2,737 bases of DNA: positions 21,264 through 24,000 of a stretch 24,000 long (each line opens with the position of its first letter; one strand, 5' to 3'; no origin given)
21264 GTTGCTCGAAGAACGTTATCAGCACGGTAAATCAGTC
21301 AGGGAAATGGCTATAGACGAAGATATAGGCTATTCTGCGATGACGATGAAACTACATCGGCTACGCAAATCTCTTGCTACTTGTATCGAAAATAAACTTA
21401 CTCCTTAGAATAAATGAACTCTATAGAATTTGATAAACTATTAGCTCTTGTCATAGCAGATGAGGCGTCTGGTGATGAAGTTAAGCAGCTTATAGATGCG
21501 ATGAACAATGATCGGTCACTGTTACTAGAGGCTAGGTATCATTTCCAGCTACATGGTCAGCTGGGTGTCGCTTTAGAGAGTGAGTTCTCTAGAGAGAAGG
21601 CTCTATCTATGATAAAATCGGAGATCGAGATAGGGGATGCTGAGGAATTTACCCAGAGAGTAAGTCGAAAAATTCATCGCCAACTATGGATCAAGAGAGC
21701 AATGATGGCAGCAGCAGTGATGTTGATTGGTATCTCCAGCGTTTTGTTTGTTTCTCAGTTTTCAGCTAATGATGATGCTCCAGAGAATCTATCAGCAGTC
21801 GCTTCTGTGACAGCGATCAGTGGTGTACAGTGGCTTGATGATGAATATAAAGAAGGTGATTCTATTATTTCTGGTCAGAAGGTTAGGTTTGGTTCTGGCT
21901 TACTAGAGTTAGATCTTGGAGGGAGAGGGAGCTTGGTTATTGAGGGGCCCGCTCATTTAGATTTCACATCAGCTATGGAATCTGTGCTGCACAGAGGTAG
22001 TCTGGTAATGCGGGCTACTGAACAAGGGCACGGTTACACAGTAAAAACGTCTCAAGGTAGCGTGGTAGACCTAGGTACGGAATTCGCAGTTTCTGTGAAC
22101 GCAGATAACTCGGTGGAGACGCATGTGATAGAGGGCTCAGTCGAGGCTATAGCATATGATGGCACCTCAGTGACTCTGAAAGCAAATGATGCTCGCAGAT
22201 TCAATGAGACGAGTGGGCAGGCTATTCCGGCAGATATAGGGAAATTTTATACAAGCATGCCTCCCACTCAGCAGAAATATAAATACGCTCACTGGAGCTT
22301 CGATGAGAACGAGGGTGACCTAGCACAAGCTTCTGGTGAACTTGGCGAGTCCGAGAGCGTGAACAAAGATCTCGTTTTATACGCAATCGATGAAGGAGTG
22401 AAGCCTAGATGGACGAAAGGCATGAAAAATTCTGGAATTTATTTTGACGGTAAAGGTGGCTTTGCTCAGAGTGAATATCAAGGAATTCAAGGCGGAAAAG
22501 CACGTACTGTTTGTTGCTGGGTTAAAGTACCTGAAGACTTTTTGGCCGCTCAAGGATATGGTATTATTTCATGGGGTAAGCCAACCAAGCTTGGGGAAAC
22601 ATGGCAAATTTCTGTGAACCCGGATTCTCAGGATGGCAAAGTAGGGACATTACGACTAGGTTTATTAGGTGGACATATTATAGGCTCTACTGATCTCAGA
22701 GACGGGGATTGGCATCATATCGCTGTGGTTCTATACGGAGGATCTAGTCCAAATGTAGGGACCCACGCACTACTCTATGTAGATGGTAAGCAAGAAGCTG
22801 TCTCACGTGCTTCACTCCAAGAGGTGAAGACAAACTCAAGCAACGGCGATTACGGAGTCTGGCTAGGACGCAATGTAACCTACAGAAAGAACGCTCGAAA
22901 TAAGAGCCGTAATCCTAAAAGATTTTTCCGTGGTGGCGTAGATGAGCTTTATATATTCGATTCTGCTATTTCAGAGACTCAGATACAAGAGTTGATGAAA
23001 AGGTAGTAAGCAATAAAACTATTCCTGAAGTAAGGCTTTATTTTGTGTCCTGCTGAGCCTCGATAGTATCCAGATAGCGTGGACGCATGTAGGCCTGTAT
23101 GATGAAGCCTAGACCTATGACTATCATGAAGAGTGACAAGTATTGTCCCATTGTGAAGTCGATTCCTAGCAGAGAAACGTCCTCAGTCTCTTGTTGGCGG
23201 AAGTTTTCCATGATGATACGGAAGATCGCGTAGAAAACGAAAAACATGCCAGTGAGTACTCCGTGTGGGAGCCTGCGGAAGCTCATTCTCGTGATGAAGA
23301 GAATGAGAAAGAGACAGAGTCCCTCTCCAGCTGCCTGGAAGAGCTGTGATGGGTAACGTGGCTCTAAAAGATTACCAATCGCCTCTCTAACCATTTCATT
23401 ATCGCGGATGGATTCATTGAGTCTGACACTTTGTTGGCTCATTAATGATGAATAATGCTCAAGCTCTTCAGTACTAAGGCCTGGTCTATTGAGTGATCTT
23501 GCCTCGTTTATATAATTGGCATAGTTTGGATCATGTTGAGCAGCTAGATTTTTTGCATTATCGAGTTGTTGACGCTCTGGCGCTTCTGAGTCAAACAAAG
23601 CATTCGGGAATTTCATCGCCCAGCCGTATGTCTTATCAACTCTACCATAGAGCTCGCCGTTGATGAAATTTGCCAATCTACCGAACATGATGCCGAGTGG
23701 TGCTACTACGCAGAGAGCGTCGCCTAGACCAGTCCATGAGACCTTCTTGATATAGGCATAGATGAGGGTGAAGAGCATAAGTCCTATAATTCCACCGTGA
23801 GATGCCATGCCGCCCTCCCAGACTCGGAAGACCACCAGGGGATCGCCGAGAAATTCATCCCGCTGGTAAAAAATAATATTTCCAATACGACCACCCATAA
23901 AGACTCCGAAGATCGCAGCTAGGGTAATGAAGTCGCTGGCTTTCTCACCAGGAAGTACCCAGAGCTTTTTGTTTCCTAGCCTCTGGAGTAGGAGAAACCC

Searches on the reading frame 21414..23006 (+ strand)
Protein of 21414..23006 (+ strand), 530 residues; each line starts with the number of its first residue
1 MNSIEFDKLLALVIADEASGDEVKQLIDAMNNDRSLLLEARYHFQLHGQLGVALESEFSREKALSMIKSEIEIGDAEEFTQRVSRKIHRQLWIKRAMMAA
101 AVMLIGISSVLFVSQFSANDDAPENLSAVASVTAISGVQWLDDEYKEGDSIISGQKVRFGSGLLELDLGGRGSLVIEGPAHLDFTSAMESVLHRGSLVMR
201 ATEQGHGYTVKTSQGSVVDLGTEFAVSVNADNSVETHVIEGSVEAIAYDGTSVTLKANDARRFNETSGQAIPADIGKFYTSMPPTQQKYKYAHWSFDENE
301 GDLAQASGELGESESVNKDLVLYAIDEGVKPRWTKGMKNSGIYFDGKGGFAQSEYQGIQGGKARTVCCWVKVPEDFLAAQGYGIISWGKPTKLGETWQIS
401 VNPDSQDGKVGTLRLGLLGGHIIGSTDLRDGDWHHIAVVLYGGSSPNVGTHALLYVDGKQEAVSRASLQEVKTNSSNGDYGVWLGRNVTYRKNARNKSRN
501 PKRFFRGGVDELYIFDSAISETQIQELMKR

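Call 8: search_protein_families(library=pfam, proteins=[window:21414-23006:+], max_evalue=0.001)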
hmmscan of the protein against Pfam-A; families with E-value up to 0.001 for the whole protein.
window:21414-23006:+ (530 aa): 3 families
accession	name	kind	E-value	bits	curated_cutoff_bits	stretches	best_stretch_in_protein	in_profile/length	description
PF13385.13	Laminin_G_3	-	2.6e-12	47.6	27.6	1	351-525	7-151/151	Concanavalin A-like lectin/glucanases superfamily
PF04773.18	FecR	-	7.6e-06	26.7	24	1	191-244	44-97/97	FecR protein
PF02210.31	Laminin_G_2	-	0.00063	20.6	22.9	0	425-514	47-123/126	Laminin G domain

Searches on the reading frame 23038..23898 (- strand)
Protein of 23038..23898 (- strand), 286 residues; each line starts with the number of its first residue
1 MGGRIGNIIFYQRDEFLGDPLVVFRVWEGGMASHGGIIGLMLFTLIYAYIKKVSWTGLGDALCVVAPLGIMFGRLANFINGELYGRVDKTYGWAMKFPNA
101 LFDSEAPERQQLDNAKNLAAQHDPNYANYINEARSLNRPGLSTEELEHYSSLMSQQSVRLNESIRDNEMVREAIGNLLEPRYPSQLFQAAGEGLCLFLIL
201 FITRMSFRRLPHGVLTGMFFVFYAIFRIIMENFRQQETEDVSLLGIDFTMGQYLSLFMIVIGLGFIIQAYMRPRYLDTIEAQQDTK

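Call 8: search_protein_families(library=pfam, proteins=[window:23038-23898:-], max_evalue=0.001)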
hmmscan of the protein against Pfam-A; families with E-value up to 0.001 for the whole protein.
window:23038-23898:- (286 aa): 1 family
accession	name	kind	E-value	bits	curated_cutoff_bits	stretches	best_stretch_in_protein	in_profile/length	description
PF01790.23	LGT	-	1.2e-46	159.5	24.9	1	2-267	59-239/240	Prolipoprotein diacylglyceryl transferase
